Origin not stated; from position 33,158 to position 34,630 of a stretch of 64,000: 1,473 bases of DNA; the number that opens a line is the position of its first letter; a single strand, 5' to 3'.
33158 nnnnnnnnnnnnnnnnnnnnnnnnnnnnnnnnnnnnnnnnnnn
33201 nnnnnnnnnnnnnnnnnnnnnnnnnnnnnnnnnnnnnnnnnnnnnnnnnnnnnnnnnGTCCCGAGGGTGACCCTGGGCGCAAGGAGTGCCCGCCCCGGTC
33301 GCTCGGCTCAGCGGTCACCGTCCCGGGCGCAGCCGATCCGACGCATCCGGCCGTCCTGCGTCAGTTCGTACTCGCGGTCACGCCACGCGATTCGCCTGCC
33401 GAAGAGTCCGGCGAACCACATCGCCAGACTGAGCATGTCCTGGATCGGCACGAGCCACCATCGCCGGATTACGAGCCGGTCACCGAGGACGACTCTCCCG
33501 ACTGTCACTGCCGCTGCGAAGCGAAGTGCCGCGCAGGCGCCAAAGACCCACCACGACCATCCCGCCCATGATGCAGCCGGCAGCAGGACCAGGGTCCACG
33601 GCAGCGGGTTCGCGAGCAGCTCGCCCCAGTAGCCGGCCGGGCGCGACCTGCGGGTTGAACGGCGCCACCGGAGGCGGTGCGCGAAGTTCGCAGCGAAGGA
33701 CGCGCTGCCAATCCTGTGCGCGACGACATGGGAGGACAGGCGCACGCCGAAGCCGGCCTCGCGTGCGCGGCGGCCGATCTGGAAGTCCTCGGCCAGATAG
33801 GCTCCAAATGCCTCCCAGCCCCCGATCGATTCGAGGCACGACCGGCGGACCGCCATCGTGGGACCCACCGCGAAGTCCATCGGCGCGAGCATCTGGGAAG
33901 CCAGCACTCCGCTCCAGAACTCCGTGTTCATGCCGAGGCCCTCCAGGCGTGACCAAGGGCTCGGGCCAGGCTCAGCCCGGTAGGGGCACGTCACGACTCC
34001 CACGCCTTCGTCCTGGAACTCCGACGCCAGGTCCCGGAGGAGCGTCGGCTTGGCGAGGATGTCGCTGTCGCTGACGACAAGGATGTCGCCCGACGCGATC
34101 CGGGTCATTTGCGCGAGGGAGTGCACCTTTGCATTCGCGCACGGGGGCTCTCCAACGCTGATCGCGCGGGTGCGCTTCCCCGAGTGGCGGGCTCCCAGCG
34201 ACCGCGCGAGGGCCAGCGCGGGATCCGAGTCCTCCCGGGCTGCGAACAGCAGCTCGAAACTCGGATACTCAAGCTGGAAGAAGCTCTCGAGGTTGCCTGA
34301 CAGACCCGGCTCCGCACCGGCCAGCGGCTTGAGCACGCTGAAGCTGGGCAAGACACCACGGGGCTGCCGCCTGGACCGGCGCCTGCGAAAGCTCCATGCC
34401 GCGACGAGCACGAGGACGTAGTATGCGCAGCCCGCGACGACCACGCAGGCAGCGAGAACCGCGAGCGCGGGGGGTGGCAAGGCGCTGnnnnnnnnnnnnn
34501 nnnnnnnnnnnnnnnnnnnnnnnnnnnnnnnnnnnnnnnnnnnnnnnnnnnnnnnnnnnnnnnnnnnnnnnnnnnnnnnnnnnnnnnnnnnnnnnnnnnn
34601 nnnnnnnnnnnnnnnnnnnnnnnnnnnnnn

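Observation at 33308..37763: Tight UbiD-MFP-ABC NBD-GT21 glycosyltransferase operon: candidate glycolipid synthesis/export module lacking a canonical permease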

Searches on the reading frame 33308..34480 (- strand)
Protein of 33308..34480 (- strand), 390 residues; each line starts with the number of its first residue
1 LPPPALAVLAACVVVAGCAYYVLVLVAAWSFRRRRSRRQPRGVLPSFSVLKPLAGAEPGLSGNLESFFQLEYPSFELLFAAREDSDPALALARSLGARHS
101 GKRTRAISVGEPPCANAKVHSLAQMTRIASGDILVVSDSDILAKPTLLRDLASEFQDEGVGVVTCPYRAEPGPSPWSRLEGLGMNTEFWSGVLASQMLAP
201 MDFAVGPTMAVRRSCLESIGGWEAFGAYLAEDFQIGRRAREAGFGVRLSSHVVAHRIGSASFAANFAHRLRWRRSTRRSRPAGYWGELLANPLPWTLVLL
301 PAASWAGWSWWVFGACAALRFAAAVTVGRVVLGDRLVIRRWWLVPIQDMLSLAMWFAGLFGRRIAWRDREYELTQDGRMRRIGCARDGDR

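Call 3: search_protein_families(library=pfam, proteins=[window:33308-34480:-], max_evalue=0.01)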
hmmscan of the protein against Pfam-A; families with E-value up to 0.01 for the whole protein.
window:33308-34480:- (390 aa): 4 families
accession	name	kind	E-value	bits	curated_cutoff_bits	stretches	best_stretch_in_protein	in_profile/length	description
PF13506.12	Glyco_transf_21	-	2.6e-39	134.9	21.7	1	105-274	5-174/174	Glycosyl transferase family 21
PF13641.12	Glyco_tranf_2_3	-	2.2e-24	87.2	27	1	47-274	3-229/230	Glycosyltransferase like family 2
PF13632.12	Glyco_trans_2_3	-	7e-22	78.7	27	1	135-321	3-196/198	Glycosyl transferase family group 2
PF00535.33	Glycos_transf_2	-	4.2e-06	27.2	23.3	1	57-219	10-167/168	Glycosyl transferase family 2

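Call 4: search_protein_families(library=ncbifam, proteins=[window:33308-34480:-], max_evalue=0.01)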
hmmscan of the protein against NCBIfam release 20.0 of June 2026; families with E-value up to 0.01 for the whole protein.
window:33308-34480:- (390 aa): 6 families
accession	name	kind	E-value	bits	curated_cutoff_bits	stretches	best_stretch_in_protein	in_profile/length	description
TIGR03472.1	HpnI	equivalog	1.7e-93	313.4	310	1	6-380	4-371/373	bacteriohopanetetrol glucosamine biosynthesis glycosyltransferase HpnI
TIGR03937.1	PgaC_IcaA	equivalog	8e-08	31.6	422.3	1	9-274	11-268/407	poly-beta-1,6-N-acetyl-D-glucosamine synthase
TIGR03965.1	mycofact_glyco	equivalog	8.3e-07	28.2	280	1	127-257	151-282/467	mycofactocin biosynthesis glycosyltransferase MftF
TIGR04242.1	nodulat_NodC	equivalog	0.00067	18.7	550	1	123-278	122-286/395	chitooligosaccharide synthase NodC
TIGR03469.1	HpnB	hypoth_equivalog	0.0019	17.3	379.25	0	204-249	211-256/386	hopene-associated glycosyltransferase HpnB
NF041875.1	EPS_EpsD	equivalog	0.007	15.8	370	0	128-255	77-205/325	exopolysaccharide biosynthesis glycosyltransferase EpsD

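Call 17: find_homologous_proteins(query=window:33308-34444:-, max_evalue=1e-10)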
Query window:33308-34444:- (378 aa): 3437 proteins with E <= 1e-10 among 8000 candidates; the best 120 are listed.
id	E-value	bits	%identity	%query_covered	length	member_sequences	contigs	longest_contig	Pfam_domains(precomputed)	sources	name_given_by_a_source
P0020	1.1e-248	843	99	100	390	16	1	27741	PF13632.13,PF13506.14,PF13641.13,PF00535.33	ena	-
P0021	1.7e-237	806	95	100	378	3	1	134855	PF13632.13,PF13506.14,PF13641.13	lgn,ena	-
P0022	3.0e-226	769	91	99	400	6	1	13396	PF13632.13,PF13506.14,PF13641.13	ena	-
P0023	1.0e-186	639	77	97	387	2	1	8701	PF13632.13,PF13506.14,PF13641.13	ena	-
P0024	2.2e-182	624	73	98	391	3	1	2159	PF13632.13,PF13506.14,PF13641.13,PF00535.33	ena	-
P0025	1.1e-181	622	73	98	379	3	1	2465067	PF13632.13,PF13506.14,PF13641.13,PF00535.33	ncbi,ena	-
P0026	4.5e-176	604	72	98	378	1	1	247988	PF13632.13,PF13506.14,PF13641.13,PF00535.33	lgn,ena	-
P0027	3.5e-170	584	75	89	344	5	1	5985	PF13632.13,PF13506.14,PF13641.13,PF00535.33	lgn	-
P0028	1.4e-164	566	68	97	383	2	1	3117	PF13632.13,PF13506.14,PF13641.13,PF00535.33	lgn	-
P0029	1.3e-163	563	68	98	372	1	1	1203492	PF13632.13,PF13506.14,PF13641.13,PF00535.33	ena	-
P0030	7.6e-160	550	67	98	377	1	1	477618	PF13632.13,PF13506.14,PF13641.13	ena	-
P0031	3.4e-159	548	66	98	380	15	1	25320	PF13632.13,PF13506.14,PF13641.13,PF00535.33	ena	-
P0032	1.3e-158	546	66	98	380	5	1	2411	PF13632.13,PF13506.14,PF13641.13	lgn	-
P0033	1.9e-158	546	65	98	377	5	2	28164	PF13632.13,PF13506.14,PF13641.13,PF00535.33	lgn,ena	-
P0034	8.3e-157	540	68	95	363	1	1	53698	PF13632.13,PF13506.14,PF13641.13,PF00535.33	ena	-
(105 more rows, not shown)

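Call 19: find_related_loci(query=A1, collection=genome_contigs, flank=10000)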
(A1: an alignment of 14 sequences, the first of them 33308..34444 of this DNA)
Query A1 (378 aa) in genome_contigs; peptide patterns used: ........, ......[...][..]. (x = any residue, [..] = any of these).
599 stretches matched a pattern (row limit reached: there are more); 512 encode a relative of the query (tblastn E <= 1e-3); the best 80 are kept; 80 distinct loci.
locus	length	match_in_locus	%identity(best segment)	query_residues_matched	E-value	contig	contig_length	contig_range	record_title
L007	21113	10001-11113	73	1-370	3e-167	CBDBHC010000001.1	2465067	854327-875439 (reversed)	MAG: Bryobacterales bacterium isolate 1879262c-0ee7-4b49-84d6-feef911fed4d genome assembly, contig: contig_1, whole geno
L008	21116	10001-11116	73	1-371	8e-167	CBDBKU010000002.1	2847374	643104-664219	MAG: Bryobacterales bacterium isolate 267e02d7-54cb-4b2f-bffd-17b5cb575b83 genome assembly, contig: contig_2, whole geno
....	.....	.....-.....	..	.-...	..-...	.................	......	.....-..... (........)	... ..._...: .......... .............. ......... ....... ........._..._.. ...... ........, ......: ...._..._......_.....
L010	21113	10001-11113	68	1-370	7e-151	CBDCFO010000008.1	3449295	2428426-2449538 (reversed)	MAG: Bryobacterales bacterium isolate 36edf40f-bfcd-40a8-9d79-f36e49b9d440 genome assembly, contig: contig_8, whole geno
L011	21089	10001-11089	63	5-370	3e-147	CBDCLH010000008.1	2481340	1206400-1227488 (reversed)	MAG: Bryobacterales bacterium isolate e5bdc283-2042-4f5e-8736-16045c4cf6f5 genome assembly, contig: contig_8, whole geno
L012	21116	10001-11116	64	1-370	2e-141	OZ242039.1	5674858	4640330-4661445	MAG: Bryobacterales bacterium isolate f291685d-7c75-44d5-85f0-5ff5b10f0266 genome assembly, chromosome: 1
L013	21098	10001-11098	63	1-365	6e-133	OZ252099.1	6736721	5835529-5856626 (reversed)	MAG: Bryobacterales bacterium isolate dc448f75-7b3f-414d-b321-0b274a23c026 genome assembly, chromosome: 1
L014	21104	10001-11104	55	1-367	1e-131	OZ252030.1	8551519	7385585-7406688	MAG: Bryobacterales bacterium isolate 59e43249-5fc4-4363-b2bc-67a86b10f1a4 genome assembly, chromosome: 1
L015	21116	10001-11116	59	1-371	2e-130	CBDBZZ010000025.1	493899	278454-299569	MAG: Bryobacterales bacterium isolate 74d63353-912c-4bc9-bbc2-a65f7fa8b3d4 genome assembly, contig: contig_25, whole gen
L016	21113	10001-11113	60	1-368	3e-128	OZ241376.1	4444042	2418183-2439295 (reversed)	MAG: Bryobacterales bacterium isolate 961576a8-e354-40ab-8170-c5ec95e1ee26 genome assembly, chromosome: 1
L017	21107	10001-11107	63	1-368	3e-128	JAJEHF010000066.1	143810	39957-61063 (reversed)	MAG: Bryobacterales bacterium isolate p16x60bins.27 k141_350652, whole genome shotgun sequence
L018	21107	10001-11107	53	1-368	2e-127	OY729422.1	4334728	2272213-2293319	MAG: Bryobacterales bacterium isolate d47adfd7-a82f-4c56-911c-b237267f53ff genome assembly, chromosome: 1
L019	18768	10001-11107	63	1-368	5e-127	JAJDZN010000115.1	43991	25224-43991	MAG: Bryobacterales bacterium isolate jk18x40bins.51 k141_2383927, whole genome shotgun sequence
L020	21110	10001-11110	56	1-369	2e-125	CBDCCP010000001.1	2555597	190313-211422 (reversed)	MAG: Bryobacterales bacterium isolate ed11b7c5-ea46-40d8-b3f2-1352c6ddd74d genome assembly, contig: contig_1, whole geno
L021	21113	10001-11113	62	1-370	4e-125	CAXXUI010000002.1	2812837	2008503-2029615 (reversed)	MAG: Bryobacterales bacterium isolate 5942d0b9-d8fa-4bd4-b693-3c76deb92a13 genome assembly, contig: contig_2, whole geno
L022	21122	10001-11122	54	1-368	1e-121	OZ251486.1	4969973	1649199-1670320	MAG: Bryobacterales bacterium isolate e73e1c04-a23e-4090-b35f-9f246bdcc4c2 genome assembly, chromosome: 1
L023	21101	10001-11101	56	1-366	4e-121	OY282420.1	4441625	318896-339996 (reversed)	MAG: uncultured Bryobacterales bacterium isolate 78526416-339a-45b8-a6d3-8fabb82c2801 genome assembly, chromosome: 1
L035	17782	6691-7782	50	1-369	1e-110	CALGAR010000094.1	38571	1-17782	MAG TPA_asm: uncultured Bryobacterales bacterium isolate SRR4028140_bin.15_CONCOCT_v1.1_MAG genome assembly, contig: ERZ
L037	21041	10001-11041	55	20-367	2e-110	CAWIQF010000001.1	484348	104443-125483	MAG: Terriglobia bacterium isolate MFD01689.bin.1.6 genome assembly, contig: contig_12818, whole genome shotgun sequence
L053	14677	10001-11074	52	8-370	3e-105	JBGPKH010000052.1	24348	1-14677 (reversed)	MAG: Bryobacteraceae bacterium isolate OBJ_0618_7090110_290 k141_799409_length_24348_cov_14.9464, whole genome shotgun s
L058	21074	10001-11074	51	8-373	9e-105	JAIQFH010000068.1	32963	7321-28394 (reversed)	MAG: Terriglobia bacterium isolate SRVP_4 SR-VP_26_10_2019_C_20cm_scaffold_2337, whole genome shotgun sequence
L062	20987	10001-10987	54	36-367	2e-104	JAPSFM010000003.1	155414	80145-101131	MAG: Bryobacterales bacterium isolate GA_gra95 NODE_119_length_155414_cov_15.112729, whole genome shotgun sequence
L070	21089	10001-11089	50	1-371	3e-104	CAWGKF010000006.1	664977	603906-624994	MAG: Terriglobia bacterium isolate MFD05705.bin.1.22 genome assembly, contig: contig_18043, whole genome shotgun sequenc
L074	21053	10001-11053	50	8-366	2e-104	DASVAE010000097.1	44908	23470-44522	MAG TPA_asm: Candidatus Sulfotelmatobacter sp. isolate SMAG_U1943 k141_1183659, whole genome shotgun sequence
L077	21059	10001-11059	49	8-368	7e-104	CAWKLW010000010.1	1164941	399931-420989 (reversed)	MAG: uncultured Acidobacteriota bacterium isolate MFD07386.bin.1.14 genome assembly, contig: contig_6266, whole genome s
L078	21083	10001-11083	50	2-367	1e-103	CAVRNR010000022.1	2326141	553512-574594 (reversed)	MAG: Bryobacterales bacterium isolate MFD01231.bin.1.36 genome assembly, contig: contig_8940, whole genome shotgun seque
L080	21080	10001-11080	50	8-375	1e-103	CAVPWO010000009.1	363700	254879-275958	MAG: uncultured Acidobacteriaceae bacterium isolate MFD10064.bin.1.18 genome assembly, contig: contig_21590, whole genom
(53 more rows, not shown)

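Call 24: search_protein_families(library=pfam, proteins=[L062:7924-9864:+, L080:7844-9847:+, L035:3980-4618:-, L053:9342-9953:+, L077:12254-13513:-, L074:3550-4935:+, L037:11148-12635:+, L014:5452-6972:-, L022:6540-7667:+, L070:15558-16238:+], max_evalue=0.001)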
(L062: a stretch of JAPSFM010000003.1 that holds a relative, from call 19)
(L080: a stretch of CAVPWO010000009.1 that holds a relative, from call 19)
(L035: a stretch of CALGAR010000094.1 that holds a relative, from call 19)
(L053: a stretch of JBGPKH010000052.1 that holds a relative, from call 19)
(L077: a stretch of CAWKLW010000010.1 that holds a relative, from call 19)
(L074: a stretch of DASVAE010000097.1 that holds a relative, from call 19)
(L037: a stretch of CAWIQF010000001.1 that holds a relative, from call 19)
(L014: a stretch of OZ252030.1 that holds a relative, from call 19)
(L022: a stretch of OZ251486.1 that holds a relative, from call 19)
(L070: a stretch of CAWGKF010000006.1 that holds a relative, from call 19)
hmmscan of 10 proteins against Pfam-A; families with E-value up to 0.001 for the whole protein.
L062:7924-9864:+ (646 aa): 4 families
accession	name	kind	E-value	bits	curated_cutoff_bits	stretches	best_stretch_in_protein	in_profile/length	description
PF00587.30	tRNA-synt_2b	-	6.3e-47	160.4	29.3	1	326-536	7-179/179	tRNA synthetase class II core domain (G, H, P, S and T)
PF03129.25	HGTP_anticodon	-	2.5e-26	92.1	21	1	548-637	1-93/94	Anticodon binding domain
PF02824.27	TGS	-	8.3e-20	71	22.2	1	4-63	1-60/60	TGS domain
PF07973.19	tRNA_SAD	-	8.4e-16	58.1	24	1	173-220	4-44/44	Threonyl and Alanyl tRNA synthetase second additional domain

L080:7844-9847:+ (667 aa): 8 families
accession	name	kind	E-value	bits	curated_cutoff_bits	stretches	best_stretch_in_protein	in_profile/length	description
PF00072.30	Response_reg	-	1.6e-25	89.9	30.2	2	539-650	1-110/111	Response regulator receiver domain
PF02518.31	HATPase_c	-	5.1e-21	75.6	26.4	1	393-513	2-108/111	Histidine kinase-, DNA gyrase B-, and HSP90-like ATPase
PF00989.32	PAS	-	8.1e-19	68.1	22.6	1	157-266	2-112/113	PAS fold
PF13426.13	PAS_9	-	5.9e-16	59.1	27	1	167-269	2-103/103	PAS domain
PF08448.16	PAS_4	-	1.1e-12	48.6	23.1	1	162-271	1-109/110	PAS fold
PF08447.18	PAS_3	-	5.8e-11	43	25.6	1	179-261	2-86/89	PAS fold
PF13188.13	PAS_8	-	2.2e-07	31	21.8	1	157-198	2-44/65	PAS domain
PF00512.31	HisKA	-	2.6e-07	31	26.9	1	288-349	4-64/66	His Kinase A (phospho-acceptor) domain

L035:3980-4618:- (212 aa): 5 families
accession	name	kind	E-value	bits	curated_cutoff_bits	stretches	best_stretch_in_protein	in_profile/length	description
PF04542.20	Sigma70_r2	-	1.2e-19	70.3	24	1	35-101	1-69/71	Sigma-70 region 2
PF08281.18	Sigma70_r4_2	-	9.6e-16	57.6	25.7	1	142-193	3-54/54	Sigma-70, region 4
PF04545.22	Sigma70_r4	-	2.3e-09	37.1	24.1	1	146-195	1-50/50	Sigma-70, region 4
PF07638.17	Sigma70_ECF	-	1.8e-07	31.7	21.1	1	18-197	5-183/185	ECF sigma factor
PF12645.13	HTH_16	-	2.7e-05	24.6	22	1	19-68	2-60/65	Helix-turn-helix domain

L053:9342-9953:+ (203 aa): 0 families

L077:12254-13513:- (419 aa): 2 families
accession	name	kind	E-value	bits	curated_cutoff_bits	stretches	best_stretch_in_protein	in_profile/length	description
PF12704.14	MacB_PCD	-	1.4e-39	137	27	1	24-257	1-206/207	MacB-like periplasmic core domain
PF02687.27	FtsX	-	1.8e-20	73.6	25.5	1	298-412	2-120/120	FtsX-like permease C-terminal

L074:3550-4935:+ (461 aa): 3 families
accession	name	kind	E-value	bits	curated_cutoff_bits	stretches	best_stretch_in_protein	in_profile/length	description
PF16576.10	HlyD_D23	-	1.2e-17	64.4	30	1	91-372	18-214/214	Barrel-sandwich domain of CusB or HlyD membrane-fusion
PF13437.12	HlyD_3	-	5.4e-14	53.2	22.2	1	254-359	1-97/106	HlyD family secretion protein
PF13533.13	Biotin_lipoyl_2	-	3.2e-05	24.1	29.8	1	94-124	2-32/32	Biotin-lipoyl like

L037:11148-12635:+ (495 aa): 7 families
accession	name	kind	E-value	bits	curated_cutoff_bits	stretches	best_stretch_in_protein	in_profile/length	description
PF02518.31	HATPase_c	-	5.1e-13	49.9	26.4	1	376-477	1-108/111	Histidine kinase-, DNA gyrase B-, and HSP90-like ATPase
PF00989.32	PAS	-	5e-08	33.4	22.6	1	151-210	3-64/113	PAS fold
PF08448.16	PAS_4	-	1.6e-07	31.9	23.1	1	155-200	1-46/110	PAS fold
PF13188.13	PAS_8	-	3.1e-07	30.5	21.8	1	150-206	2-55/65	PAS domain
PF13426.13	PAS_9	-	2.6e-05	24.9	27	1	160-256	2-103/103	PAS domain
PF13581.12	HATPase_c_2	-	0.00026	21.4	27.4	1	395-458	47-113/127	Histidine kinase-like ATPase domain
PF24820.1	Diguanyl_cycl_sensor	-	0.00045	20.6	28.1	0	158-199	5-46/109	Diguanylate cyclase-like sensor domain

L014:5452-6972:- (506 aa): 1 family
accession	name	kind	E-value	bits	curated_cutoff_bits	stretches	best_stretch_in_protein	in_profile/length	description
PF13546.12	DDE_5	-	2.6e-16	60.5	27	1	52-308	14-252/272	DDE superfamily endonuclease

L022:6540-7667:+ (375 aa): 1 family
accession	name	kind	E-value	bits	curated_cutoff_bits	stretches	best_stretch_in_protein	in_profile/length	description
PF02086.21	MethyltransfD12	-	5.8e-34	118.4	22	1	78-277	1-204/253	D12 class N6 adenine-specific DNA methyltransferase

L070:15558-16238:+ (226 aa): 0 families

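Call 40: search_protein_families(library=ncbifam, proteins=[L008:13523-16078:+, L078:3528-6275:+], max_evalue=0.00001)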
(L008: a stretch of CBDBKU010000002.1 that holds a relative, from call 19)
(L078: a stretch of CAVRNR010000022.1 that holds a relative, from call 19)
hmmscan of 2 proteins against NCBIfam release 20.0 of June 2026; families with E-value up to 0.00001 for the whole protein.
L008:13523-16078:+ (851 aa): 2 families
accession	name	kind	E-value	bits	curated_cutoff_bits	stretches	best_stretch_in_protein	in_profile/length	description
TIGR03434.1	ADOP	subfamily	4.5e-180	600.6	622.3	1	66-850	4-778/803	ADOP family duplicated permease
NF007826.0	PRK10535.1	equivalog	8.8e-11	40.8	966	1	160-407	352-593/648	macrolide ABC transporter ATP-binding protein/permease MacB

L078:3528-6275:+ (915 aa): 3 families
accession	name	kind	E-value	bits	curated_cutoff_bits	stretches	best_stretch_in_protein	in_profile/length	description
TIGR03434.1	ADOP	subfamily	9.5e-271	900.4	622.3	1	92-915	1-803/803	ADOP family duplicated permease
NF007826.0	PRK10535.1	equivalog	7.8e-27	93.8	966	2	612-915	360-648/648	macrolide ABC transporter ATP-binding protein/permease MacB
NF038403.1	perm_prefix_1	domain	5.4e-15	55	30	1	28-81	6-59/59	permease prefix domain 1-containing protein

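Call 52: search_protein_families(library=pfam, proteins=[L074:2307-3509:+, L074:5698-6282:-, L074:6480-7718:-, L074:11074-12237:-, L074:13604-14836:-, L074:16358-16963:-, L074:16960-17733:-, L074:17857-19518:-, L074:19673-20884:-, L074:9896-11077:+], max_evalue=0.001)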
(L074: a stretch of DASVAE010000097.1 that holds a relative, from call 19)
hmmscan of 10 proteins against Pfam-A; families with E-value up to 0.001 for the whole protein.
L074:2307-3509:+ (400 aa): 2 families
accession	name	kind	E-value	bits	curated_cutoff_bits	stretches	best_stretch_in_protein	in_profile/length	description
PF12704.14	MacB_PCD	-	2.9e-19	70.6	27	1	24-241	1-205/207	MacB-like periplasmic core domain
PF02687.27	FtsX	-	4.3e-14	53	25.5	1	273-394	2-120/120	FtsX-like permease C-terminal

L074:5698-6282:- (194 aa): 0 families

L074:6480-7718:- (412 aa): 1 family
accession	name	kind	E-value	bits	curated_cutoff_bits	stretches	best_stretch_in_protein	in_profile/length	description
PF14067.11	LssY_C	-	9.6e-43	146.4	25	1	225-406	4-188/188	LssY C-terminus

L074:11074-12237:- (387 aa): 4 families
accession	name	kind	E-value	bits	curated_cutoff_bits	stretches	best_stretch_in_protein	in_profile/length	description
PF13506.12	Glyco_transf_21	-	3.4e-46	157.3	21.7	1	106-280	1-174/174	Glycosyl transferase family 21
PF13641.12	Glyco_tranf_2_3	-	4.5e-22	79.6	27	1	76-281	26-230/230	Glycosyltransferase like family 2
PF13632.12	Glyco_trans_2_3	-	5.5e-17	62.7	27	1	142-326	4-195/198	Glycosyl transferase family group 2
PF00535.33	Glycos_transf_2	-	0.00024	21.5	23.3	1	64-175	11-117/168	Glycosyl transferase family 2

L074:13604-14836:- (410 aa): 2 families
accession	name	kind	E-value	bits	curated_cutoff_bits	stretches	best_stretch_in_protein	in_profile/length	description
PF12704.14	MacB_PCD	-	5.3e-35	122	27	1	21-244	1-205/207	MacB-like periplasmic core domain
PF02687.27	FtsX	-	3e-21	76.1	25.5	1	290-402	3-120/120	FtsX-like permease C-terminal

L074:16358-16963:- (201 aa): 0 families

L074:16960-17733:- (257 aa): 1 family
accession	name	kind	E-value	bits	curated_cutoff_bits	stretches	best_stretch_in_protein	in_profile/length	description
PF03932.20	CutC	-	3.5e-71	239.3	23.3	1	6-202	2-198/202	CutC family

L074:17857-19518:- (553 aa): 2 families
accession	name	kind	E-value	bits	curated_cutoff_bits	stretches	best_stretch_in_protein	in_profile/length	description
PF06964.18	Alpha-L-AF_C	-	3.2e-36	125.5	27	1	351-544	1-165/165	Alpha-L-arabinofuranosidase C-terminal domain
PF22848.2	ASD1_dom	-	5.7e-08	33.1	22.2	0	92-169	4-78/239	Alpha-L-arabinofuranosidase 1 domain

L074:19673-20884:- (403 aa): 1 family
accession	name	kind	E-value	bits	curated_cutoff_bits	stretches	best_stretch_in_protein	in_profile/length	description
PF00202.27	Aminotran_3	-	5.4e-130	434.1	30.5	1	20-400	2-403/403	Aminotransferase class-III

L074:9896-11077:+ (393 aa): 4 families
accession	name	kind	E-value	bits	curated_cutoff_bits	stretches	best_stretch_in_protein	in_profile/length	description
PF13506.12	Glyco_transf_21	-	1.1e-40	139.3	21.7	1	114-288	1-174/174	Glycosyl transferase family 21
PF13641.12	Glyco_tranf_2_3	-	1.2e-20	75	27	1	78-288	20-229/230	Glycosyltransferase like family 2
PF13632.12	Glyco_trans_2_3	-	6e-17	62.5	27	1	148-331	2-191/198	Glycosyl transferase family group 2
PF00535.33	Glycos_transf_2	-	1.7e-07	31.7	23.3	1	75-233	14-167/168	Glycosyl transferase family 2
